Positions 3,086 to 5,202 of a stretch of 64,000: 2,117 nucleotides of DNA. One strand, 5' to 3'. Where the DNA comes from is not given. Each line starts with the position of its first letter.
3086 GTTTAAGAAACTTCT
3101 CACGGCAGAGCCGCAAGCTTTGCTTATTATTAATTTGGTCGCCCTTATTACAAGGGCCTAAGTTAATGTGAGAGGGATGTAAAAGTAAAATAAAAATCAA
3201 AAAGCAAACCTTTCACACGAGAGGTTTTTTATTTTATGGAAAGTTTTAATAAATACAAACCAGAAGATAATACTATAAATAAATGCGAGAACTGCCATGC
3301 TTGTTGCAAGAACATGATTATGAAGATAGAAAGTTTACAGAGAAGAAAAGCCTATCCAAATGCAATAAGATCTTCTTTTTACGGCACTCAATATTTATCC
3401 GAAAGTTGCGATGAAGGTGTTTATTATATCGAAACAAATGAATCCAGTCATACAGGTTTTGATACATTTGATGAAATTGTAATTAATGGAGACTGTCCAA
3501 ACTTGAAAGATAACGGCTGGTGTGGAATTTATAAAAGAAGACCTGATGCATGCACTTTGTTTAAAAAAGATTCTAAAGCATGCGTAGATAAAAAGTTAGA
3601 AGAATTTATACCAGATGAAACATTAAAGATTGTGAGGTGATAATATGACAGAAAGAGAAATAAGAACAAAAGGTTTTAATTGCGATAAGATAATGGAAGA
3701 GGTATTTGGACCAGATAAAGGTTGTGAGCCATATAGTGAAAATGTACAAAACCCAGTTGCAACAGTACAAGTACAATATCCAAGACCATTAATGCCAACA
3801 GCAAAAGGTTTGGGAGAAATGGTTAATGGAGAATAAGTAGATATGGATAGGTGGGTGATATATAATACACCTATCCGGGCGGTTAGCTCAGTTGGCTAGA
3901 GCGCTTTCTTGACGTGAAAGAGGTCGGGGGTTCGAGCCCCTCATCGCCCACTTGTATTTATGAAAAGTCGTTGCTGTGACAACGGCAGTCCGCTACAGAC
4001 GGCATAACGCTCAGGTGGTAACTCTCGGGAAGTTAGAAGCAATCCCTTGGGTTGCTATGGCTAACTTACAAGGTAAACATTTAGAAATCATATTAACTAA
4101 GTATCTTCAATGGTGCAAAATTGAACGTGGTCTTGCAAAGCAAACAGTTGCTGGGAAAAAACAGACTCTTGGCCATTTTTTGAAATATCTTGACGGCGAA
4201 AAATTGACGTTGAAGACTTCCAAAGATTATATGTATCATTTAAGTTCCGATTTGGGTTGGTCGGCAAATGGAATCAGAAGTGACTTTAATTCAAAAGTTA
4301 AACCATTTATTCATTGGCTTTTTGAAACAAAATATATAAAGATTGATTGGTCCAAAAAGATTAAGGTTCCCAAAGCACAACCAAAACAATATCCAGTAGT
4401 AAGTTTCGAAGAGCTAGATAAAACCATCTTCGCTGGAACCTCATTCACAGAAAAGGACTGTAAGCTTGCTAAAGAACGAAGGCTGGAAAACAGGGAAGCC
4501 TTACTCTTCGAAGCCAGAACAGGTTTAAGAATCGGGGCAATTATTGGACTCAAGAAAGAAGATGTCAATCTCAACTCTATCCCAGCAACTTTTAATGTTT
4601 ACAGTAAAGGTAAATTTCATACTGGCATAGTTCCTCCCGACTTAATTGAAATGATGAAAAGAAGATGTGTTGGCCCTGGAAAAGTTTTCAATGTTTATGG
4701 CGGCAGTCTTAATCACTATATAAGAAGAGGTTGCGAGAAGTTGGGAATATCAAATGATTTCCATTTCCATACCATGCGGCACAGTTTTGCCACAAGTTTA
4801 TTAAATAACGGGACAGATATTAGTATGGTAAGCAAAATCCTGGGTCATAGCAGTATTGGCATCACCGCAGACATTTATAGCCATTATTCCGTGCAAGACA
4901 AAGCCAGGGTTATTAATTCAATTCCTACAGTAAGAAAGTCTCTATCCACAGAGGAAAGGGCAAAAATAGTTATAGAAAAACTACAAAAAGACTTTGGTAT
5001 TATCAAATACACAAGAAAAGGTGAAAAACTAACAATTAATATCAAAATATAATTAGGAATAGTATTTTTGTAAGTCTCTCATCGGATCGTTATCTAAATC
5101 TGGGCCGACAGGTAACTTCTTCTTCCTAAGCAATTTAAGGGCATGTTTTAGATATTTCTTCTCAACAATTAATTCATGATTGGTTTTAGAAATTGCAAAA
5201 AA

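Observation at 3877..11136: tRNA-Val-integrated island bounded by exact 50-bp direct repeats and carrying a RiPP (TOMM/LAP) gene cluster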

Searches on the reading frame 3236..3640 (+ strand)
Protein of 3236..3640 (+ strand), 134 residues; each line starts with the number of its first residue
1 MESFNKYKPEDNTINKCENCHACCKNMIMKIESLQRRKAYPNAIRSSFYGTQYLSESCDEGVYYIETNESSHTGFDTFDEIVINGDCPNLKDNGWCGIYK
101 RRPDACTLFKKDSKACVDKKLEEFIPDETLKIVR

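Call 12: find_encoding_contigs(protein=window:3236-3640:+, flank=10000, max_places=10)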
Protein window:3236-3640:+ (134 aa): 3 contigs read that carry it; 2 places shown.
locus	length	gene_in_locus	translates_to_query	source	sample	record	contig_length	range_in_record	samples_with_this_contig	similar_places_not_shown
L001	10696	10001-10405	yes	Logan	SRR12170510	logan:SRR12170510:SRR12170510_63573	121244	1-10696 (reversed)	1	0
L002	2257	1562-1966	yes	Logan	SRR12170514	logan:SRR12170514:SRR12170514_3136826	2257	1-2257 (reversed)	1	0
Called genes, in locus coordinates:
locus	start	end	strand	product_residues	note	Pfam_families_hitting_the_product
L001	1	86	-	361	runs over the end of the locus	PF01757:Acyl_transf_3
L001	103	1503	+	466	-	-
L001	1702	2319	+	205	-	-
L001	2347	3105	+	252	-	PF13489:Methyltransf_23, PF13847:Methyltransf_31, PF08241:Methyltransf_11, PF08242:Methyltransf_12, PF13649:Methyltransf_25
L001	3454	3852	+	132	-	-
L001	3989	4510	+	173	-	PF02643:DUF192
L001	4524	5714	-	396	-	PF00817:IMS, PF11799:IMS_C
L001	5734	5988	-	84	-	-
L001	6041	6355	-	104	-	-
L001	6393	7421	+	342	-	PF01738:DLH (faint), PF00326:Peptidase_S9, PF12146:Hydrolase_4 (faint)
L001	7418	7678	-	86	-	PF13893:RRM_5 (weak), PF00076:RRM_1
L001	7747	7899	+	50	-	-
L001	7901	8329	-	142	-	-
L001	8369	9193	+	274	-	PF05697:Trigger_N, PF05698:Trigger_C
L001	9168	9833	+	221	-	PF18904:DUF5660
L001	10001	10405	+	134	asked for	PF03692:CxxCxxCC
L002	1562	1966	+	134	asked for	PF03692:CxxCxxCC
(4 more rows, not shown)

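Call 25: find_homologous_proteins(query=window:3236-3640:+, max_evalue=1e-20)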
Query window:3236-3640:+ (134 aa): 1 proteins with E <= 1e-20 among 3 candidates.
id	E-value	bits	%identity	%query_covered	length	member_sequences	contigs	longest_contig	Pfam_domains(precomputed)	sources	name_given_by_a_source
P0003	4.5e-88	310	99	100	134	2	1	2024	PF03692.21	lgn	-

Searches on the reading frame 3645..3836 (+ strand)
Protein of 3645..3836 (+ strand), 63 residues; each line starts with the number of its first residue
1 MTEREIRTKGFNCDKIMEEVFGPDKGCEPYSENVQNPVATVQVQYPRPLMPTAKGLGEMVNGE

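Call 15: find_encoding_contigs(protein=window:3645-3836:+, flank=10000, max_places=10)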
Protein window:3645-3836:+ (63 aa): 4 contigs read that carry it; 3 places shown.
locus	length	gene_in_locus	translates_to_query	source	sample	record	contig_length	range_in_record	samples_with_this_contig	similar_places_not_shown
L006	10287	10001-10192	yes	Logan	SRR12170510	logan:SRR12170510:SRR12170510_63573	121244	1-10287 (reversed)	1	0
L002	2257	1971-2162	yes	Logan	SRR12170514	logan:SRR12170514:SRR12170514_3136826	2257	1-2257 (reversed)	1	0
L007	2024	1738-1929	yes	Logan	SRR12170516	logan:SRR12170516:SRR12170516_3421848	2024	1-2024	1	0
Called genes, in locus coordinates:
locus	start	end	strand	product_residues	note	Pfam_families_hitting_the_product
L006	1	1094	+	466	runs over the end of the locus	-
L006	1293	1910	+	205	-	-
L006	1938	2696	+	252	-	PF13489:Methyltransf_23, PF13847:Methyltransf_31, PF08241:Methyltransf_11, PF08242:Methyltransf_12, PF13649:Methyltransf_25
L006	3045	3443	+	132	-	-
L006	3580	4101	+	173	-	PF02643:DUF192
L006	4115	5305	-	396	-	PF00817:IMS, PF11799:IMS_C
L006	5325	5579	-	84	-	-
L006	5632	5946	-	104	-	-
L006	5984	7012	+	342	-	PF01738:DLH (faint), PF00326:Peptidase_S9, PF12146:Hydrolase_4 (faint)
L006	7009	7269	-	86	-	PF13893:RRM_5 (weak), PF00076:RRM_1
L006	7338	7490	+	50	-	-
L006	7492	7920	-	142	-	-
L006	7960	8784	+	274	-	PF05697:Trigger_N, PF05698:Trigger_C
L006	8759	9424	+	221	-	PF18904:DUF5660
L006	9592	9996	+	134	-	PF03692:CxxCxxCC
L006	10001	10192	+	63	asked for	-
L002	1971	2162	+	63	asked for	-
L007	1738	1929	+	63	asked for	-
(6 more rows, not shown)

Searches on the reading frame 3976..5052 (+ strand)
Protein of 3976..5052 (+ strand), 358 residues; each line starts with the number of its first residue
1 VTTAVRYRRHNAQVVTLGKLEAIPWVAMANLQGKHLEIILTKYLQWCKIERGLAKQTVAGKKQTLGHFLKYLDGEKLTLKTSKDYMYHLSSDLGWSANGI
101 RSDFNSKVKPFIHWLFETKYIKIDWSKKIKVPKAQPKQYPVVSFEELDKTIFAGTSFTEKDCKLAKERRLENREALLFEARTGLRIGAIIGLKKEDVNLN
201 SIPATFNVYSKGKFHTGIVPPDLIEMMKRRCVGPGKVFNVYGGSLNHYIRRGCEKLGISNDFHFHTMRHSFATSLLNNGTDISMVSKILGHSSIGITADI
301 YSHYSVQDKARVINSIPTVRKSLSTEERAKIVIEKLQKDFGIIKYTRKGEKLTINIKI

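Call 4: search_protein_families(library=pfam, proteins=[window:3976-5052:+], max_evalue=0.01)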
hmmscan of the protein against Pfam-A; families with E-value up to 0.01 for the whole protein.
window:3976-5052:+ (358 aa): 1 family
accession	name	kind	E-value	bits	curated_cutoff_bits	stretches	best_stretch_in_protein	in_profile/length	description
PF00589.27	Phage_integrase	-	5.9e-21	75.4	27.1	1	244-305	109-169/172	Phage integrase family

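Call 10: search_protein_families(library=phrogs, proteins=[window:3976-5052:+], max_evalue=0.01)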
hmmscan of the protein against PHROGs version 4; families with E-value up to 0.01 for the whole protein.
window:3976-5052:+ (358 aa): 6 families
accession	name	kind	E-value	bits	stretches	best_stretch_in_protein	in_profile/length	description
phrog_1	-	integration and excision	3.9e-36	126.5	1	15-319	137-450/611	integrase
phrog_216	-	integration and excision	1.6e-24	87.6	1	156-330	70-251/301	integrase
phrog_7685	-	integration and excision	8e-13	49.5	1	246-317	164-236/240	integrase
phrog_7269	-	integration and excision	7.1e-07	30.1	1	254-304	22-69/89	integrase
phrog_25190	-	integration and excision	0.00026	22.3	1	237-303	23-88/109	integrase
phrog_23271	-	unknown function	0.0034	18.3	1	265-298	12-45/67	-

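Call 11: search_protein_families(library=ncbifam, proteins=[window:3976-5052:+], max_evalue=0.01)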
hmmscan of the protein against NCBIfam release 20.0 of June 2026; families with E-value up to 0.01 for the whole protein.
window:3976-5052:+ (358 aa): 11 families
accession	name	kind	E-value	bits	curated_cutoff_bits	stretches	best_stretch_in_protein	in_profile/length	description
TIGR02225.1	recomb_XerD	equivalog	8.4e-27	94.2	329.6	2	247-310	218-280/290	site-specific tyrosine recombinase XerD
NF040815.2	recomb_XerA_Arch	equivalog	1.6e-25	90.2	220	1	43-308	3-258/263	site-specific tyrosine recombinase/integron integrase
TIGR02224.1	recomb_XerC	equivalog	3.4e-24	85.7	335.15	2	246-312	220-285/295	tyrosine recombinase XerC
NF001399.0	PRK00283.1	subfamily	2.2e-23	82.9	279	2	247-307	226-286/300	tyrosine recombinase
TIGR02249.1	integrase_gron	subfamily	6.2e-14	52.1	265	1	245-314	242-310/315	integron integrase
NF002331.0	PRK01287.1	subfamily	8.6e-12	44.7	371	1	258-316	267-324/365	site-specific tyrosine recombinase XerC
NF011946.0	PRK15417.1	equivalog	2.1e-10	40.3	435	1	239-316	251-327/337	integron integrase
NF003462.0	PRK05084.1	equivalog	5.8e-08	31.8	267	1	264-316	305-356/360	tyrosine recombinase XerS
NF047926.1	integrase_GmtZ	equivalog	0.00016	19.8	600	1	259-298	425-465/784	gamma-mobile-trio integrase GmtZ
NF007370.0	PRK09870.1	subfamily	0.00087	19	221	1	247-297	123-173/200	tyrosine-type DNA invertase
NF007371.0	PRK09871.1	subfamily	0.00089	18.8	222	0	248-298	119-169/198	tyrosine-type DNA invertase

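Call 26: find_related_loci(query=window:3976-5052:+, collection=viral_contigs, flank=10000)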
Query window:3976-5052:+ (358 aa) in viral_contigs; peptide patterns used: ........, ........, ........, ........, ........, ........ (x = any residue, [..] = any of these).
15 stretches matched a pattern, but none encodes a relative of the query by tblastn (E <= 1e-3).

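Call 71: search_solved_structures(query=window:3976-5052:+, max_evalue=0.001)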
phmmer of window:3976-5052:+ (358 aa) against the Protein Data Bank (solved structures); distinct sequences matched with E-value up to 0.001: 14.
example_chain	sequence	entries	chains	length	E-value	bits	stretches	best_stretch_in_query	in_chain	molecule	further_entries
1a0p_A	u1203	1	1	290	1.6e-12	50.5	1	252-307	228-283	SITE-SPECIFIC RECOMBINASE XERD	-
5hxy_A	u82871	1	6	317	6.2e-11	45.2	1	245-305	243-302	Tyrosine recombinase XerA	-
5dcf_A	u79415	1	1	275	1.3e-08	37.6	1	252-307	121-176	Tyrosine recombinase XerD,DNA translocase FtsK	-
9i5v_14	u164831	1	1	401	5.5e-08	35.5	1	265-328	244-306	Ribosome-associated translation inhibitor RaiA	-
2a3v_A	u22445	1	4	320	7.3e-08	35.1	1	245-308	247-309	site-specific recombinase IntI4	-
4a8e_A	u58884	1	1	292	2e-07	33.7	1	257-311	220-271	PROBABLE TYROSINE RECOMBINASE XERC-LIKE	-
3nkh_A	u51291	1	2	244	1.7e-06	30.7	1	245-319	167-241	Integrase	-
1aih_A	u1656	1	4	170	2.3e-05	26.9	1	205-306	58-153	HP1 INTEGRASE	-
6emy_A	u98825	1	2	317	6.9e-05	25.3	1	258-311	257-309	Int protein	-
6en0_A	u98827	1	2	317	9.5e-05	24.9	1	258-311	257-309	Int protein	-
5jjv_A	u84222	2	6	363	0.00016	24.2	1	168-307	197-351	Tyrosine recombinase XerH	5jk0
6emz_A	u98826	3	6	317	0.00018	24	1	258-311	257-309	Int protein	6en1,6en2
5vfz_A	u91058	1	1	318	0.00018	23.9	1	170-341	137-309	Gp33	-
5dor_A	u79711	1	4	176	0.00038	22.9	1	263-307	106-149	Integrase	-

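Call 98: search_dna_similar(query=window:3976-5052:+, collection=phages, mode=protein, max_evalue=0.00001, max_rows=8)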
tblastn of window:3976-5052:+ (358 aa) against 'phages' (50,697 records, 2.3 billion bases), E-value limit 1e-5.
Records with a match: 308; places in all: 310; records where one place covers at least 80% of the query: 5.
Best place of each record, by identity: <60% 308.
By first word of the organism name: Staphylococcus 73; Bacteriophage 36; Streptococcus 35; Mycobacterium 23; Paenibacillus 20; Bacillus 17; Thermus 13; Lactobacillus 12; Listeria 12; Clostridium 10; and 28 more.
By host as written in the record: - 63; Staphylococcus aureus 26; Paenibacillus larvae 13; Staphylococcus pseudintermedius 11; Listeria monocytogenes 11; Bacillus cereus 6; Thermus thermophilus HB8 6; Thermus thermophilus 5; and 116 more.
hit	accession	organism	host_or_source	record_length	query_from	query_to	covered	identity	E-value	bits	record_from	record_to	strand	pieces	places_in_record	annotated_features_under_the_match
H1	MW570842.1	Mycobacterium phage phiT45-1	Mycobacterium abscessus BWH-C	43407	27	329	85%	25.9%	4e-12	74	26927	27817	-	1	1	34: tyrosine integrase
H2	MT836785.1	Bacteriophage sp.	human fecal samples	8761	39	307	75%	28.9%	8e-20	97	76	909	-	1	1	record has no annotation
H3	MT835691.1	Bacteriophage sp.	human fecal samples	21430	38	303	74%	29.1%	1e-16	87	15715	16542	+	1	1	record has no annotation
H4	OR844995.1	Staphylococcus phage SA 1306 Kay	Staphylococcus aureus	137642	26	305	78%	27.3%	9e-16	85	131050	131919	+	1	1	record has no annotation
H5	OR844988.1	Staphylococcus phage SA 1306 Kay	Staphylococcus aureus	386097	36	325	81%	25.9%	3e-11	71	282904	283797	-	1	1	record has no annotation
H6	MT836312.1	Bacteriophage sp.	human fecal samples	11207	65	313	70%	29.2%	8e-9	63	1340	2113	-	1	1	record has no annotation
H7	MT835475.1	Bacteriophage sp.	human fecal samples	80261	43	315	76%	25.9%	1e-12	75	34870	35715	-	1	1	record has no annotation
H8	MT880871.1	Staphylococcus phage PI-Sepi-HH2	Staphylococcus epidermidis HD21-2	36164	37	303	75%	26.5%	4e-7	58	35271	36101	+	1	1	xerD: tyrosine recombinase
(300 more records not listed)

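Call 100: list_cluster_members(proteins=[window:3976-5052:+, window:6768-6995:-, window:7072-7269:+, window:8622-9392:+, window:9406-10059:+, window:10053-10970:-, window:11150-11455:+, window:11517-13679:+])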
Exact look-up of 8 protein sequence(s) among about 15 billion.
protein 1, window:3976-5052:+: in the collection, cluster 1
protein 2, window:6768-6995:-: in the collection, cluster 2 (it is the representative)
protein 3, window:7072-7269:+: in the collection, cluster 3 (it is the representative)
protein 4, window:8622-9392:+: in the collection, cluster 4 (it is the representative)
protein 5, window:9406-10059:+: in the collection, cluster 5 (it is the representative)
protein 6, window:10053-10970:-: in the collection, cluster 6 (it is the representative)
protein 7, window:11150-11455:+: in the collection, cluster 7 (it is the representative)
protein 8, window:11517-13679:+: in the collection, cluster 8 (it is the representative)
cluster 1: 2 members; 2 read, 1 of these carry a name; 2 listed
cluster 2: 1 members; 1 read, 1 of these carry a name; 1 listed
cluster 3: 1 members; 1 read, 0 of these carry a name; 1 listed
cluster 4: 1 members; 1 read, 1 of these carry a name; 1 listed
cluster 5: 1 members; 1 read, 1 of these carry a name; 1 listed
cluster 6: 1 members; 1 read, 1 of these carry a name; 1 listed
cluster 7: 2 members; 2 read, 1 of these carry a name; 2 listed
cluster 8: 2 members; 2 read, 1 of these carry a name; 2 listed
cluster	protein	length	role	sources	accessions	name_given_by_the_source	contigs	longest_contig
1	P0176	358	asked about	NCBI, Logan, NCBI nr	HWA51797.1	MAG TPA: tyrosine-type recombinase/integrase [Patescibacteria group bacterium] | tyrosine-type recombinase/integrase [Patescibacteria group bacterium]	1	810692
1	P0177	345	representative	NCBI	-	-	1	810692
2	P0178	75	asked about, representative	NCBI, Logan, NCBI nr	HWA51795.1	MAG TPA: hypothetical protein VG895_01920 [Patescibacteria group bacterium] | hypothetical protein [Patescibacteria group bacterium]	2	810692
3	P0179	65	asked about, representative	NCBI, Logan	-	-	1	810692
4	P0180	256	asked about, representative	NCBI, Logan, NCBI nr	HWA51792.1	MAG TPA: SagB/ThcOx family dehydrogenase [Patescibacteria group bacterium] | SagB/ThcOx family dehydrogenase [Patescibacteria group bacterium]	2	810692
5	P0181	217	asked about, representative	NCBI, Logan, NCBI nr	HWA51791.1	MAG TPA: histidine phosphatase family protein [Patescibacteria group bacterium] | histidine phosphatase family protein [Patescibacteria group bacterium]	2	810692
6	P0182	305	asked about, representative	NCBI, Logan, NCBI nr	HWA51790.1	MAG TPA: phosphotransferase [Patescibacteria group bacterium] | phosphotransferase [Patescibacteria group bacterium]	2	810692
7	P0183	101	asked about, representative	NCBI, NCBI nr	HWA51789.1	MAG TPA: metalloregulator ArsR/SmtB family transcription factor [Patescibacteria group ... | metalloregulator ArsR/SmtB family transcription factor [Patescibacteria group bacterium]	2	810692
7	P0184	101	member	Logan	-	-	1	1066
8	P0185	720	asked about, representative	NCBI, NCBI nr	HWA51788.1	MAG TPA: right-handed parallel beta-helix repeat-containing protein [Patescibacteria ... | right-handed parallel beta-helix repeat-containing protein [Patescibacteria group ...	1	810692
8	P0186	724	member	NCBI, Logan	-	-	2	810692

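Call 101: find_encoding_contigs(protein=P0184, flank=10000, max_places=6)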
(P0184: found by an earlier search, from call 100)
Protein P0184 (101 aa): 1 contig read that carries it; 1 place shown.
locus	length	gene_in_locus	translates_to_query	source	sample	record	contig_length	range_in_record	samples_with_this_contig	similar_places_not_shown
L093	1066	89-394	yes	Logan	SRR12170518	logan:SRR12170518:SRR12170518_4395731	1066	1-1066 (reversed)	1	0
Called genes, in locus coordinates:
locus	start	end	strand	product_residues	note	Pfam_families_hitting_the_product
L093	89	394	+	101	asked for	PF01022:HTH_5, PF12840:HTH_20 (weak)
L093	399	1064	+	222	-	?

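Call 104: find_encoding_contigs(protein=P0186, flank=10000, max_places=10)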
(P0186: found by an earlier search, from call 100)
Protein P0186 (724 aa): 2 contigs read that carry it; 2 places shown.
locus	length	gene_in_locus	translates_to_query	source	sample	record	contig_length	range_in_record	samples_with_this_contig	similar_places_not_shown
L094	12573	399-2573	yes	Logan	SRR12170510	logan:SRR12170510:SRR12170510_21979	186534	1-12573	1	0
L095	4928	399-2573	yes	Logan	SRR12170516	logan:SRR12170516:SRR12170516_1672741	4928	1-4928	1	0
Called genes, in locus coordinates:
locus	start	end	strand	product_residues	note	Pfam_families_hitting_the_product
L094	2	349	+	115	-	?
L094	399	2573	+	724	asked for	PF22842:Pel9A-like_beta_helix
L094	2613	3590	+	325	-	PF04773:FecR (weak)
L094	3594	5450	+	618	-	PF05226:CHASE2, PF00211:Guanylate_cyc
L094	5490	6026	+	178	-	-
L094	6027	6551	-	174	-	PF00293:NUDIX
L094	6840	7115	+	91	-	-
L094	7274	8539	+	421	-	PF00587:tRNA-synt_2b, PF03129:HGTP_anticodon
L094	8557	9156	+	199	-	PF05198:IF3_N, PF00707:IF3_C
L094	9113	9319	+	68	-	PF01632:Ribosomal_L35p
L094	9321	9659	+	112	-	PF00453:Ribosomal_L20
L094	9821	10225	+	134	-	PF00800:PDT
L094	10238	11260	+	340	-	PF02912:Phe_tRNA-synt_N, PF01409:tRNA-synt_2d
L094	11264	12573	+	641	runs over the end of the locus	PF03483:B3_4, PF03484:B5, PF17759:tRNA_synthFbeta, PF03147:FDX-ACB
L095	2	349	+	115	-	?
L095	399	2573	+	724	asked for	PF22842:Pel9A-like_beta_helix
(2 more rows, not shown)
